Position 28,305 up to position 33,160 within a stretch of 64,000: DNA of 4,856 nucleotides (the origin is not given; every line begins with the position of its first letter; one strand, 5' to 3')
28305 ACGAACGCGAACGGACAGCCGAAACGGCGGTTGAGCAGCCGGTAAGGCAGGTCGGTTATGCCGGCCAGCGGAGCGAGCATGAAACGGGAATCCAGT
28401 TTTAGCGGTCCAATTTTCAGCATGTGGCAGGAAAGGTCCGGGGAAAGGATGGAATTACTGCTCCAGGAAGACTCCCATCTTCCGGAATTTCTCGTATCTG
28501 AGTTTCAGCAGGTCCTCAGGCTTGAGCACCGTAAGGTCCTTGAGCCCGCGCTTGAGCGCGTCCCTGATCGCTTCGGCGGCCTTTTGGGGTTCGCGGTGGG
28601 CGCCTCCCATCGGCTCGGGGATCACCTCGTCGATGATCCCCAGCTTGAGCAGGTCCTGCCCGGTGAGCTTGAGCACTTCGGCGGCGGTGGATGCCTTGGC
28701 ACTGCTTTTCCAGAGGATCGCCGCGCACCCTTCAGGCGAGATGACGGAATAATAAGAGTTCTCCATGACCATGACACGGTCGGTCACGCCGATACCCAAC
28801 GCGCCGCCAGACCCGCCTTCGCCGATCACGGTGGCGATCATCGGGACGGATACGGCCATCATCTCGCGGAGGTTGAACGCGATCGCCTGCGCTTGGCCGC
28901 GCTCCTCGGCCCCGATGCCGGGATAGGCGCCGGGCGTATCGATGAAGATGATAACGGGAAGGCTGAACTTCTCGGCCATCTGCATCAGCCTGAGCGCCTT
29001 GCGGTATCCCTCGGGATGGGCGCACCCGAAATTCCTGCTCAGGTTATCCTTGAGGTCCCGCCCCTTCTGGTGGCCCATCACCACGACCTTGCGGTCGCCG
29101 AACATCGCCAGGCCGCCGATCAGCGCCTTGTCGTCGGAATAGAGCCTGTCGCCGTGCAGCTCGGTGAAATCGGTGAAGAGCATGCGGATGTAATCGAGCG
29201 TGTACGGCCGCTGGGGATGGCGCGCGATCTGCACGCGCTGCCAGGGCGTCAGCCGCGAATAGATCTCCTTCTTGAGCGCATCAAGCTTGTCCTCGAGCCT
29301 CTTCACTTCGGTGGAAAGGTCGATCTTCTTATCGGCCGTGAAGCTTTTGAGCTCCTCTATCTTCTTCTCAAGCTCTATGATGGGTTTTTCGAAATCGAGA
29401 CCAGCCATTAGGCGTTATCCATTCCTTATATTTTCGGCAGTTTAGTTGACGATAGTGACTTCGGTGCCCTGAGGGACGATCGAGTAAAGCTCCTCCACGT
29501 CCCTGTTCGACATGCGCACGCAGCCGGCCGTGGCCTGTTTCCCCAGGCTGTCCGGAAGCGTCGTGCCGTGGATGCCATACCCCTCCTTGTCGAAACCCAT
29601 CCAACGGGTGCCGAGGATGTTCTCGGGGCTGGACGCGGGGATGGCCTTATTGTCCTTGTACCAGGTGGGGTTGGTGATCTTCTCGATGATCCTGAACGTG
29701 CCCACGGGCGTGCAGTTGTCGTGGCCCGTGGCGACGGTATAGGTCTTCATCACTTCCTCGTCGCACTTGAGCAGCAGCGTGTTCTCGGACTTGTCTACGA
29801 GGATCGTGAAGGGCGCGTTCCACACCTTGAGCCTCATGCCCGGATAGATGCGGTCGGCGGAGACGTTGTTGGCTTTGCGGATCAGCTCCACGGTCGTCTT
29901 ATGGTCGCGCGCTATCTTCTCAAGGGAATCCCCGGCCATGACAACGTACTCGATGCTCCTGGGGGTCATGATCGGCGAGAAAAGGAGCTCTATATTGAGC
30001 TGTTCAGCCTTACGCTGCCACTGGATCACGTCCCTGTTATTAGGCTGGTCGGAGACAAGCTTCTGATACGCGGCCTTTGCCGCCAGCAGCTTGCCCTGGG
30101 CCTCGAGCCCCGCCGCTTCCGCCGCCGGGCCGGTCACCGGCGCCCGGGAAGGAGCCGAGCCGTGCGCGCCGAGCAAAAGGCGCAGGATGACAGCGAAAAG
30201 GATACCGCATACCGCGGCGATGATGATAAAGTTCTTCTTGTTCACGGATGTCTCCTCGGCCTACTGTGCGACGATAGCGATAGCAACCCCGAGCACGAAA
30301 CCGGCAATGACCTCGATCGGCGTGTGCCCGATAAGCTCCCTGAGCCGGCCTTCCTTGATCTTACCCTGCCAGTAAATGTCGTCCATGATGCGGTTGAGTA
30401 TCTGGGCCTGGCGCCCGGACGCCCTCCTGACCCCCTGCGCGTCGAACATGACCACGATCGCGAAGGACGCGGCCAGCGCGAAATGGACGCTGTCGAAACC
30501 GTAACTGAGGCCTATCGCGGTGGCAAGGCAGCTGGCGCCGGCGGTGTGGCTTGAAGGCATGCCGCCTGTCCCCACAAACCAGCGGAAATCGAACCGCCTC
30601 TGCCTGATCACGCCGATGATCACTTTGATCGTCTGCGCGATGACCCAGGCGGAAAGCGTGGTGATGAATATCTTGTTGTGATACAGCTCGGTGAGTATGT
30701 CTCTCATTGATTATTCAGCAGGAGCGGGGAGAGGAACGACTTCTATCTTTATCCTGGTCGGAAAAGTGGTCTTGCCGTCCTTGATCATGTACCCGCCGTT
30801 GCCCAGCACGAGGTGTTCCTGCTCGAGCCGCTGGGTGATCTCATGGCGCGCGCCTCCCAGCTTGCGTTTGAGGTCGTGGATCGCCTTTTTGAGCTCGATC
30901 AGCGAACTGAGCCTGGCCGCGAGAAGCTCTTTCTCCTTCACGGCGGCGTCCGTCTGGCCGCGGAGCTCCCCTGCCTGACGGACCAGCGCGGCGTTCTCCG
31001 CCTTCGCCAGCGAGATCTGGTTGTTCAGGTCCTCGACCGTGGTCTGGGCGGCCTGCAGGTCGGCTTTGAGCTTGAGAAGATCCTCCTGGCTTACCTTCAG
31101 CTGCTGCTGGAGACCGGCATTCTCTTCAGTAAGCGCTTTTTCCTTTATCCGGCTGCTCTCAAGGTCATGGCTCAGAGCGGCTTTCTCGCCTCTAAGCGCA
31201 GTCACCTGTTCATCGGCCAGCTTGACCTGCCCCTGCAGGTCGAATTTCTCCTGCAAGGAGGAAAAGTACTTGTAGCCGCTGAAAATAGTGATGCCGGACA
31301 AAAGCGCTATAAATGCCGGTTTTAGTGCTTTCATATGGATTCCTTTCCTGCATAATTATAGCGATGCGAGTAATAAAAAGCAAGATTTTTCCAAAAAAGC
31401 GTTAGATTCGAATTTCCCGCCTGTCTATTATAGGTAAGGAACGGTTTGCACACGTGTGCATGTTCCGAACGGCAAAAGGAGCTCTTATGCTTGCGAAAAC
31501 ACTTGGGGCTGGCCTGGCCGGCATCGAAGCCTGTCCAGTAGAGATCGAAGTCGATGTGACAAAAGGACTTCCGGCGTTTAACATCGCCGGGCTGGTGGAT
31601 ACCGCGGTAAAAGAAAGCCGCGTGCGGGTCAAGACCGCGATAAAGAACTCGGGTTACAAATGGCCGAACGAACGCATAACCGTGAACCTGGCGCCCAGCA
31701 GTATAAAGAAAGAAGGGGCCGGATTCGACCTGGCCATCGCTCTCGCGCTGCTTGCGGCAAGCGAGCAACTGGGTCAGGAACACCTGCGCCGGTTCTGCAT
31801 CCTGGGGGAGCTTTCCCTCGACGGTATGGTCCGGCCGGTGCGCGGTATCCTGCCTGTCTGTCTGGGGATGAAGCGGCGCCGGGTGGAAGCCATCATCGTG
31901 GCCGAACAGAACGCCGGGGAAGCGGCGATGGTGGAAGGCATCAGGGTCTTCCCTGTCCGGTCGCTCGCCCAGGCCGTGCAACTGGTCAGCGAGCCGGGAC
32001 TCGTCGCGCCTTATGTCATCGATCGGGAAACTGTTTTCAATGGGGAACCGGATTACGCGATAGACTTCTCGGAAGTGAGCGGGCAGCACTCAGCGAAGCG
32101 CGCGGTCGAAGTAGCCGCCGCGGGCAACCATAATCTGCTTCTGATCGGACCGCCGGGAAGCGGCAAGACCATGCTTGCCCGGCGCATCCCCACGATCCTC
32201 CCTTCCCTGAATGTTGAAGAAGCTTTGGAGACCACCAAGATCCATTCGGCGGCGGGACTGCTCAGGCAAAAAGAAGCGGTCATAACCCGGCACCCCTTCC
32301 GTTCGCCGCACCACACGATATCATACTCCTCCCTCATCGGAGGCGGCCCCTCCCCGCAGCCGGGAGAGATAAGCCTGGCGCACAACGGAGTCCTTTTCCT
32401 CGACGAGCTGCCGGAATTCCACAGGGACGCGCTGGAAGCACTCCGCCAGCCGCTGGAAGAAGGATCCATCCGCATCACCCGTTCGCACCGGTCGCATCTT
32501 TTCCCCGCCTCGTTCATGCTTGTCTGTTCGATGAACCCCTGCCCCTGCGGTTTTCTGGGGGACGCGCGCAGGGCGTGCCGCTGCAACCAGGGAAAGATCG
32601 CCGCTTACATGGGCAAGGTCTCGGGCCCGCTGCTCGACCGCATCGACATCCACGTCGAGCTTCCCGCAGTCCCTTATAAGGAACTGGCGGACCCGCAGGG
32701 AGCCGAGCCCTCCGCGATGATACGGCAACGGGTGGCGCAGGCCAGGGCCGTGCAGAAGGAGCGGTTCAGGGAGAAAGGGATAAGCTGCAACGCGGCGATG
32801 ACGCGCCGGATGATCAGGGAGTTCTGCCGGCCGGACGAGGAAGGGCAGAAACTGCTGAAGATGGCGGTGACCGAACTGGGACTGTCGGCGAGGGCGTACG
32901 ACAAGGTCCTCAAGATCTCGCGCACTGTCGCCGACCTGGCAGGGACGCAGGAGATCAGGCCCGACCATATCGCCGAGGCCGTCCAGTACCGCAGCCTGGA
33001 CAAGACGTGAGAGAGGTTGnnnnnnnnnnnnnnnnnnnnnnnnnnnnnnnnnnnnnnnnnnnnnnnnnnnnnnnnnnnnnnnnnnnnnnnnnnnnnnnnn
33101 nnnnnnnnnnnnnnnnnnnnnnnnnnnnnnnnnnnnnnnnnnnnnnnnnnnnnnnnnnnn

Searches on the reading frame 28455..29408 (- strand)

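Call 54: search_protein_families(library=pfam, proteins=[window:28455-29408:-], max_evalue=0.001)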
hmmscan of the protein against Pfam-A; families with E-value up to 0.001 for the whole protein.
window:28455-29408:- (317 aa): 2 families
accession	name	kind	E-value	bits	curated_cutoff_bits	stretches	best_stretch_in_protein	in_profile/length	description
PF03255.19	ACCA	-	2e-151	503.9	23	1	4-312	2-310/310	Acetyl co-enzyme A carboxylase carboxyltransferase-like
PF01039.27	Carboxyl_trans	-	6.8e-18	65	22.3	1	67-244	256-428/493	Carboxyl transferase domain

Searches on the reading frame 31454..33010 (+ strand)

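Call 6: search_protein_families(library=pfam, proteins=[window:31454-33010:+], max_evalue=0.01)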
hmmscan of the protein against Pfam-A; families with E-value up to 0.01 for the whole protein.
window:31454-33010:+ (518 aa): 14 families
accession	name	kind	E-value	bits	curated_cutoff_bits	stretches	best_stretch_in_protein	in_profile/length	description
PF01078.27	Mg_chelatase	-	1.6e-93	312.3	20.3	1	204-410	1-206/207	Magnesium chelatase, subunit ChlI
PF13541.12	ChlI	-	9.3e-44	148.7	27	1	31-153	1-121/121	Subunit ChlI of Mg-chelatase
PF13335.12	Mg_chelatase_C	-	5.8e-34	117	26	1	418-513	2-94/94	Magnesium chelatase, subunit ChlI C-terminal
PF07728.20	AAA_5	-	8.3e-10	39.3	22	1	227-364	1-125/139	AAA domain (dynein-related subfamily)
PF05362.19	Lon_C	-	2.2e-06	27.8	21.1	1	30-157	44-176/205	Lon protease (S16) C-terminal proteolytic domain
PF00493.29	MCM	-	2.2e-06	27.4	23.3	1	206-363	39-174/224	MCM P-loop domain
PF00158.32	Sigma54_activat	-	3.5e-06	27.3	20.2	1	213-341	10-124/168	Sigma-54 interaction domain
PF00004.35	AAA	-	0.00031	21.6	21.2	1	228-249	1-22/131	ATPase family associated with various cellular activities (AAA)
PF13401.12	AAA_22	-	0.00032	21.4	27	1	227-250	7-30/130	AAA domain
PF13191.12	AAA_16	-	0.00037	21.5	32.6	1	216-249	14-48/167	AAA ATPase domain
PF14532.12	Sigma54_activ_2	-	0.00064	20.4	25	0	215-245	11-41/138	Sigma-54 interaction domain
PF20720.3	nSTAND3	-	0.0012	19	27.2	1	216-247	9-39/155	Novel STAND NTPase 3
PF05496.18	RuvB_N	-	0.003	17.8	27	0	226-245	34-53/159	Holliday junction DNA helicase RuvB P-loop domain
PF13245.12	AAA_19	-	0.0036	17.9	25.1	1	216-272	3-59/134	AAA domain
